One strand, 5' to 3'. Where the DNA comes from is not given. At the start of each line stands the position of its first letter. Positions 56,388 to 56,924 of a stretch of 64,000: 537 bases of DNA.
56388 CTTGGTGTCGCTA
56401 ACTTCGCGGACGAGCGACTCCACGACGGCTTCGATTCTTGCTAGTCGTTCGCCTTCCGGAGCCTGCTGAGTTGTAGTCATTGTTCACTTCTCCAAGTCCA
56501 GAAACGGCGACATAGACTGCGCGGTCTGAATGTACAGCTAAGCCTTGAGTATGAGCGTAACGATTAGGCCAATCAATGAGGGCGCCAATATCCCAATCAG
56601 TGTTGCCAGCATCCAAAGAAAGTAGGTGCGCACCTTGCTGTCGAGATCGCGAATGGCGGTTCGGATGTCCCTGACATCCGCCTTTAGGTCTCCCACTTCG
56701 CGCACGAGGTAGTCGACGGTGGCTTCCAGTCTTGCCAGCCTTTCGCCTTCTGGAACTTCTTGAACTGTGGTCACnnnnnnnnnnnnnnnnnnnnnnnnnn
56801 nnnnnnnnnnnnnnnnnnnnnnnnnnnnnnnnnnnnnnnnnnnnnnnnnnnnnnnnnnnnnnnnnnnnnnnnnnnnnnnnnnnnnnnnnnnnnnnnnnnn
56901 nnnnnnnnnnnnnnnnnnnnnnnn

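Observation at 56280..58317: Accessory islet inserted inside the ilv-leu operon: Mrr-like nuclease with a putative modified-DNA reader domain, DUF2283 and small ORFs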

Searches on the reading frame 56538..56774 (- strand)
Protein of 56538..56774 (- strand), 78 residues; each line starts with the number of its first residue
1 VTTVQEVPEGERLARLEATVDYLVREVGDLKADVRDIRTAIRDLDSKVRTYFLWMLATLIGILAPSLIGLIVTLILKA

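Call 3: search_protein_families(library=pfam, proteins=[window:56538-56774:-], max_evalue=1)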
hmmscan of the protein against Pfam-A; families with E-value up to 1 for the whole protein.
window:56538-56774:- (78 aa): 5 families
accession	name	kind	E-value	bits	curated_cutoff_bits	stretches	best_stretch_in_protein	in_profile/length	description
PF06738.18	ThrE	-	0.029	14.2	26.3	1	18-70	73-125/241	Putative threonine/serine exporter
PF07197.17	DUF1409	-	0.098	12.9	29.2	1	15-41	1-27/48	Protein of unknown function (DUF1409)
PF10805.13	DUF2730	-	0.12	12.9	24.9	1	10-49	46-87/102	Protein of unknown function (DUF2730)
PF10241.14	KxDL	-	0.18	12.6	27.2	1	11-50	41-80/86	Uncharacterized conserved protein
PF10779.14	XhlA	-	0.24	12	34.7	1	11-69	4-65/67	Haemolysin XhlA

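Call 4: search_protein_families(library=padloc, proteins=[window:56538-56774:-], max_evalue=1)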
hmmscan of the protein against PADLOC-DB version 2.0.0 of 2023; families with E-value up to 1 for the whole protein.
window:56538-56774:- (78 aa): 0 families

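Call 5: search_protein_families(library=ncbifam, proteins=[window:56538-56774:-], max_evalue=1)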
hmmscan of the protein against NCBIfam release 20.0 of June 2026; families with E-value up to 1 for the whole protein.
window:56538-56774:- (78 aa): 2 families
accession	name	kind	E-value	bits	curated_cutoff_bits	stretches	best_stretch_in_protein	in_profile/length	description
NF008357.0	PRK11146.1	exception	0.027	13.3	439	1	20-76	288-345/414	lipoprotein-releasing ABC transporter permease subunit LolE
TIGR04211.1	SH3_and_anchor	equivalog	0.13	11.8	65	1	11-75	125-187/198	TIGR04211 family SH3 domain-containing protein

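Call 23: find_homologous_proteins(query=window:56538-56774:-, max_evalue=0.01)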
Query window:56538-56774:- (78 aa): 5 proteins with E <= 0.01 among 5 candidates.
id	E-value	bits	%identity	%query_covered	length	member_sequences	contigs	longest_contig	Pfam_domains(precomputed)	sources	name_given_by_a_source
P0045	1.3e-38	147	95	100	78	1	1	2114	-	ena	-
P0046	1.3e-37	144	91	100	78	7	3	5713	-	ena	-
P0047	7.1e-36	139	88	100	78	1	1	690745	-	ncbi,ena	-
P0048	2.7e-31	124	90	87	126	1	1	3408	-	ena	-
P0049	8.5e-23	97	71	100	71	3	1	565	-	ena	-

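Call 25: find_encoding_contigs(protein=P0047, flank=6000, max_places=3)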
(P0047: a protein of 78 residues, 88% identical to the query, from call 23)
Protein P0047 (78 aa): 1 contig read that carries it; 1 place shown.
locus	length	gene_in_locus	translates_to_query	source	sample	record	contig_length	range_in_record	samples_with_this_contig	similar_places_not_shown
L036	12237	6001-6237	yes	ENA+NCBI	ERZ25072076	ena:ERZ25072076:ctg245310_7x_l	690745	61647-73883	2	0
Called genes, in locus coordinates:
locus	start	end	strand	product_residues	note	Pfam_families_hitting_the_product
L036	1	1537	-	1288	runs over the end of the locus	PF01436:NHL (faint)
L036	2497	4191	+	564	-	PF02776:TPP_enzyme_N, PF00205:TPP_enzyme_M, PF02775:TPP_enzyme_C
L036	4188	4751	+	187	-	PF01842:ACT, PF22629:ACT_AHAS_ss, PF13710:ACT_5, PF10369:ALS_ss_C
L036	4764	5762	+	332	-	PF02826:2-Hacid_dh_C (weak), PF07991:KARI_N, PF01450:KARI_C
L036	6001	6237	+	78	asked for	-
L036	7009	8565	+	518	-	PF00682:HMGL-like, PF22617:HCS_D2, PF08502:LeuA_dimer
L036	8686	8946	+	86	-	-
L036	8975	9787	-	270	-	PF03703:bPH_2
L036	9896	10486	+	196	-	-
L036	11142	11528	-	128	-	-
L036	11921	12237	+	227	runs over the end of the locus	PF22570:LiaF-TM, PF09922:LiaF-like_C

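Call 26: find_encoding_contigs(protein=P0048, flank=4000, max_places=3)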
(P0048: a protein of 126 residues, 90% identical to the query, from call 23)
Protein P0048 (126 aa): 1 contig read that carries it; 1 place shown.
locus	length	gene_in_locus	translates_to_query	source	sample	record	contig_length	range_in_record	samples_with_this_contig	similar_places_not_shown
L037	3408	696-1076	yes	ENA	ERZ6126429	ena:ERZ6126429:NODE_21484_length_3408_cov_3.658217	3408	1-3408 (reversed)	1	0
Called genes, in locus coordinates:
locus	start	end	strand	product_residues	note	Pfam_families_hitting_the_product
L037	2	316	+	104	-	?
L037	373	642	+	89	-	-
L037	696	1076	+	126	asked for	-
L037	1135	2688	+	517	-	PF00682:HMGL-like, PF22617:HCS_D2, PF08502:LeuA_dimer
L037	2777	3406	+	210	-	?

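Call 34: search_protein_families(library=phrogs, proteins=[window:56538-56774:-], max_evalue=1)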
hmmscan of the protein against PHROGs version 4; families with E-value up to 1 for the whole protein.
window:56538-56774:- (78 aa): 12 families
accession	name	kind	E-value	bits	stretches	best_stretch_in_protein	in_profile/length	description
phrog_3556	-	unknown function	0.00014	22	1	11-49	174-212/276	-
phrog_689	-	lysis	0.0097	17.1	1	11-77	16-87/91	holin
phrog_13909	-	unknown function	0.026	15.5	1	18-47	31-60/81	-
phrog_1193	-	other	0.048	14.7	1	11-77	13-72/76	hemolysin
phrog_726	-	unknown function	0.054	14.4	1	12-56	64-108/154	-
phrog_7686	-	lysis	0.11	13.7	1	19-48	80-109/112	Rz-like spanin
phrog_30209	-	unknown function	0.11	13.5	1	13-49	59-95/102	-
phrog_34630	-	unknown function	0.23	12.8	1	4-49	59-103/110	-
phrog_473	-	head and packaging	0.24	12.9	1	17-44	43-70/75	virion structural protein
phrog_33387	-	unknown function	0.38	12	1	14-26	25-37/41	-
phrog_1863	-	unknown function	0.4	11.6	1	10-48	36-74/97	-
phrog_12602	-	unknown function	0.41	11.6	0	43-77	146-180/183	-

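Call 37: search_protein_representatives(alignment_id=A3)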
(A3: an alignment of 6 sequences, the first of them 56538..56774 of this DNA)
Query: 6 sequences, 78 profile positions. Proteins with E-value up to 0.001 (for the whole library): 135; up to 1e-10: 19; up to 1e-30: 0. The best 135 are listed.
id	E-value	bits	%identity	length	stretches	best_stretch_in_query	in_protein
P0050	2.3e-25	104.8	-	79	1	2-77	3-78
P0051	1.7e-22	95.6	-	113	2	1-41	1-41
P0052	7.4e-22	93.6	-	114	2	1-40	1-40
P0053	1.9e-21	92.3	-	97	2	2-41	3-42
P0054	2.8e-17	78.9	-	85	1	1-75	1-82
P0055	6.3e-17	77.8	-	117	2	1-49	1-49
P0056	3.3e-16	75.5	-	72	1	1-77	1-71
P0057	2.8e-15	72.5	-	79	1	1-76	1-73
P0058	7.2e-15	71.2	-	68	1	1-77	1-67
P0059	5.3e-14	68.4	-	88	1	1-73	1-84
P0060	8.4e-13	64.6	-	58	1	1-57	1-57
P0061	1.5e-12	63.7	-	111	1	1-60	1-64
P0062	1.6e-12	63.7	-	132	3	1-46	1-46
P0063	5.6e-12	61.9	-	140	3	1-43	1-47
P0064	2.3e-11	60.0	-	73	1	6-77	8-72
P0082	5.8e-08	49.1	-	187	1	2-74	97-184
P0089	4.7e-07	46.1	-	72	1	11-77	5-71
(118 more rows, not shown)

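Call 40: find_encoding_contigs(protein=P0082, flank=6000, max_places=4)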
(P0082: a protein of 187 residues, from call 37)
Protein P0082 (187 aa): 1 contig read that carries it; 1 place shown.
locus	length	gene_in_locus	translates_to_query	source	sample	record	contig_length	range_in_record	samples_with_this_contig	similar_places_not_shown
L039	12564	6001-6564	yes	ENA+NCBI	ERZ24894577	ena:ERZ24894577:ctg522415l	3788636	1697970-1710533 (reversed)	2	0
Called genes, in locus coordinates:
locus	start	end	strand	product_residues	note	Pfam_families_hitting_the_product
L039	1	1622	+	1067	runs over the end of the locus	PF01074:Glyco_hydro_38N, PF09261:Alpha-mann_mid, PF07748:Glyco_hydro_38C, PF17677:Glyco_hydro38C2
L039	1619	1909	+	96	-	PF03992:ABM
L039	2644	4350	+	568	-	PF02776:TPP_enzyme_N, PF00205:TPP_enzyme_M, PF02775:TPP_enzyme_C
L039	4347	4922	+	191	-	PF01842:ACT, PF22629:ACT_AHAS_ss, PF13710:ACT_5, PF10369:ALS_ss_C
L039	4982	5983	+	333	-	PF02826:2-Hacid_dh_C (weak), PF03446:NAD_binding_2 (weak), PF07991:KARI_N, PF01450:KARI_C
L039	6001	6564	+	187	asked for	-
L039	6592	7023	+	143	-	PF00583:Acetyltransf_1, PF13673:Acetyltransf_10 (weak), PF13508:Acetyltransf_7, PF08445:FR47 (weak)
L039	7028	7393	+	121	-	PF06108:DUF952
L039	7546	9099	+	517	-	PF00682:HMGL-like, PF22617:HCS_D2, PF08502:LeuA_dimer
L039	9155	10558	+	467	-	PF00330:Aconitase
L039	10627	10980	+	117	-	PF05942:PaREP1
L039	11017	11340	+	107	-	PF01909:NTP_transf_2, PF18765:Polbeta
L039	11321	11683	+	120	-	PF01934:HepT-like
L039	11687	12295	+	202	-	PF00694:Aconitase_C, PF27512:LeuD, PF27434:LeuD_C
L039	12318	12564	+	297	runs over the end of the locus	PF02353:CMAS, PF01209:Ubie_methyltran, PF01728:FtsJ, PF13489:Methyltransf_23, PF13847:Methyltransf_31, PF08241:Methyltransf_11, PF08242:Methyltransf_12, PF13649:Methyltransf_25, +1 more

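Call 46: find_related_loci(query=A5, collection=metagenome_contigs, flank=5000)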
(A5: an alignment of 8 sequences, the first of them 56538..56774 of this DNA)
Query A5 (78 aa) in metagenome_contigs; peptide patterns used: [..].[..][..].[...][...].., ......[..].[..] (x = any residue, [..] = any of these).
600 stretches matched a pattern (row limit reached: there are more); 7 encode a relative of the query (tblastn E <= 1e-3); 7 distinct loci.
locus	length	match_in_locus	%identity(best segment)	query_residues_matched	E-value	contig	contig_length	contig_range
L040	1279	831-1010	48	1-60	1e-17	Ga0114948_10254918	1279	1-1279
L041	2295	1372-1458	63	9-38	1e-6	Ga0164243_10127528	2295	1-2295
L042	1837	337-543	30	8-62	2e-6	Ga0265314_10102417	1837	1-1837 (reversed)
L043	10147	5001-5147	39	10-62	2e-6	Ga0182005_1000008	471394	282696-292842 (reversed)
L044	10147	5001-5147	39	10-62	2e-6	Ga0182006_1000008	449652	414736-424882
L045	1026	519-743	34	8-69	2e-6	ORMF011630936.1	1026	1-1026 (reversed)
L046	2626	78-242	42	7-61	5e-6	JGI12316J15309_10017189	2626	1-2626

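Call 48: find_encoding_contigs(protein=P0052, flank=4000, max_places=4)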
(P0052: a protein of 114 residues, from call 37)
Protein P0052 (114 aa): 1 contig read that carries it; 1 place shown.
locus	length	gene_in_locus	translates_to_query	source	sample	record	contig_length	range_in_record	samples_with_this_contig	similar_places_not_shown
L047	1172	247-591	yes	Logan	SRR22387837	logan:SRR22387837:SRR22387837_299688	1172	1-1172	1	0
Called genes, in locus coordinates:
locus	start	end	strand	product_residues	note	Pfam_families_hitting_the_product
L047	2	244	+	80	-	?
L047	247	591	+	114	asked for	PF04513:Baculo_PEP_C (weak)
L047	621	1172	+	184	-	?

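Call 49: find_encoding_contigs(protein=P0062, flank=4000, max_places=4)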
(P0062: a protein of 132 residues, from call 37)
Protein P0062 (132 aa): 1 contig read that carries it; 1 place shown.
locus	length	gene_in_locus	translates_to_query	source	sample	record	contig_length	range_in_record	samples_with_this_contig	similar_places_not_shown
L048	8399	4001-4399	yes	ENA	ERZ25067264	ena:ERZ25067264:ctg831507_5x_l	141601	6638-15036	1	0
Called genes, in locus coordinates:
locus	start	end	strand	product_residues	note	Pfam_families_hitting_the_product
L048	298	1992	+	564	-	PF02776:TPP_enzyme_N, PF00205:TPP_enzyme_M, PF02775:TPP_enzyme_C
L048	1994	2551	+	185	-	PF01842:ACT, PF22629:ACT_AHAS_ss, PF13710:ACT_5, PF10369:ALS_ss_C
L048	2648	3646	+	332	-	PF02826:2-Hacid_dh_C (weak), PF03446:NAD_binding_2 (weak), PF03807:F420_oxidored (weak), PF07991:KARI_N, PF01450:KARI_C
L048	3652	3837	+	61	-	-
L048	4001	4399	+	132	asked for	-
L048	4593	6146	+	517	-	PF00682:HMGL-like, PF22617:HCS_D2, PF08502:LeuA_dimer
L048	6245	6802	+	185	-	PF05685:Uma2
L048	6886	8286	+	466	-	PF00330:Aconitase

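Call 50: find_encoding_contigs(protein=P0089, flank=4000, max_places=4)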
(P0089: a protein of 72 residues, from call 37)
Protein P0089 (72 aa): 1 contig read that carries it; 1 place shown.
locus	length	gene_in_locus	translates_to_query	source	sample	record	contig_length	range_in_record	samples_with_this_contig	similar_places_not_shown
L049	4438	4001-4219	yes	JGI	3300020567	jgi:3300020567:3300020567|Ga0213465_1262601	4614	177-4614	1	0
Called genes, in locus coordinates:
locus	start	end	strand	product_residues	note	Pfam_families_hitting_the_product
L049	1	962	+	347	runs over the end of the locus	PF01637:ATPase_2, PF13191:AAA_16 (weak), PF13173:AAA_14 (faint), PF13401:AAA_22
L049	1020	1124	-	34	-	-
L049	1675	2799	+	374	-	PF25199:nSTAND_NTPase5 (faint), PF13401:AAA_22, PF22703:Cdc6_lid (faint)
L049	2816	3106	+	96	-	-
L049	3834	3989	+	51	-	-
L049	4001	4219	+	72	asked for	-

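Call 70: search_protein_families(library=pfam, proteins=[P0082, L036:6301-6504:+, L036:6558-6761:+, L048:3652-3837:+], max_evalue=0.1)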
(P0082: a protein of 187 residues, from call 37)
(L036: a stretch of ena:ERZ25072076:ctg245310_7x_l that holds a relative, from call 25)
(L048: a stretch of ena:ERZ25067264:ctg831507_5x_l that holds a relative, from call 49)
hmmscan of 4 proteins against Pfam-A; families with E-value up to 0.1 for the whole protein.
P0082 (187 aa): 0 families

L036:6301-6504:+ (67 aa): 0 families

L036:6558-6761:+ (67 aa): 0 families

L048:3652-3837:+ (61 aa): 2 families
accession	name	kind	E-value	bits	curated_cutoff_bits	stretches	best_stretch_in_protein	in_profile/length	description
PF14961.12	BROMI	-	0.035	12.7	25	1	22-60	244-280/681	Broad-minded protein central region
PF20450.4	PPV_E1_DBD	-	0.094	13.4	25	1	12-60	23-71/140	Papillomavirus E1, DNA-binding domain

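Call 75: list_cluster_members(proteins=[P0185, window:56538-56774:-, window:58054-58317:-, window:57771-58022:-, window:56280-56480:-, P0082, P0021])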
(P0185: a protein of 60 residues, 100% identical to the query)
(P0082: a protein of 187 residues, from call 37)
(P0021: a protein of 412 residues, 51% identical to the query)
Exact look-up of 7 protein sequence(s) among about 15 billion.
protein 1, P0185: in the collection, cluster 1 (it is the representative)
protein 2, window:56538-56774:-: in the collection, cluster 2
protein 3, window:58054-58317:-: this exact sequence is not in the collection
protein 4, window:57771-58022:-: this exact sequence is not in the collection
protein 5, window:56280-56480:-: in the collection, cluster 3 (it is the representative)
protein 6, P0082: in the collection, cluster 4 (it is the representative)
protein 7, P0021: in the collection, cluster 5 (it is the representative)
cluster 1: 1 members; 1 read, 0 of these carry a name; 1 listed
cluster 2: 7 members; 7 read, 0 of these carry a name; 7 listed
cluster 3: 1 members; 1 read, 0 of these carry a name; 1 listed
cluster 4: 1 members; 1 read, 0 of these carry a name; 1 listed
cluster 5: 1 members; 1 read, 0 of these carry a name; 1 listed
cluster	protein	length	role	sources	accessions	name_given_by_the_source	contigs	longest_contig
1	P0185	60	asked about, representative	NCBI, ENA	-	-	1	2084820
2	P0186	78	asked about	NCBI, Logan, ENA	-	-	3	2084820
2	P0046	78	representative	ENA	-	-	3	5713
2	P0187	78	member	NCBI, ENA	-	-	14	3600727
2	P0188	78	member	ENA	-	-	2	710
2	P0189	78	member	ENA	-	-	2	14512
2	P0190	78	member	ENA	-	-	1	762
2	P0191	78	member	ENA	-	-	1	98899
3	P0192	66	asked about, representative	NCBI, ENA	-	-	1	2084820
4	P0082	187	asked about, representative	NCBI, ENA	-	-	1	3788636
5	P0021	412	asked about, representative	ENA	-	-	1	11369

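Call 91: search_dna_similar(query=window:56538-56774:-, collection=phages, mode=protein, max_evalue=0.01, max_rows=10)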
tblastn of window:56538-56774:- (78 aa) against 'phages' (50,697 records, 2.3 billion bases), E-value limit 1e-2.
No match.

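Call 93: find_related_loci(query=A5, collection=viral_contigs, flank=5000)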
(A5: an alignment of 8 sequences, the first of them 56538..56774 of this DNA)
Query A5 (78 aa) in viral_contigs; peptide patterns used: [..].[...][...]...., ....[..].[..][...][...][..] (x = any residue, [..] = any of these).
68 stretches matched a pattern, but none encodes a relative of the query by tblastn (E <= 1e-3).

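Call 97: search_solved_structures(query=A3, max_evalue=1)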
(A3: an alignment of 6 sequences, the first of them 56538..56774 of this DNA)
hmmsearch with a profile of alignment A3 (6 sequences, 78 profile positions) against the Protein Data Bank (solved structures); distinct sequences matched with E-value up to 1: 5.
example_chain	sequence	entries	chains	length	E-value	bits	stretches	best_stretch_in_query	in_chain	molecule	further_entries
2m8r_A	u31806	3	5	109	0.019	18.5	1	9-71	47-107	Syntaxin-1A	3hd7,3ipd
7mdx_B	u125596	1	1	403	0.055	17.1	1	19-76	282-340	Lipoprotein-releasing system transmembrane protein LolE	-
7arh_E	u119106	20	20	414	0.055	17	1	19-76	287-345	Lipoprotein-releasing system transmembrane protein LolE | Lipoprotein transporter subunit LolE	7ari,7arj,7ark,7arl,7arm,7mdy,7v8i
9rli_E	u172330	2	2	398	0.083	16.5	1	19-76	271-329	Lipoprotein-releasing system transmembrane protein LolE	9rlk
1jun_A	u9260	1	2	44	0.61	13.7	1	10-51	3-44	C-JUN HOMODIMER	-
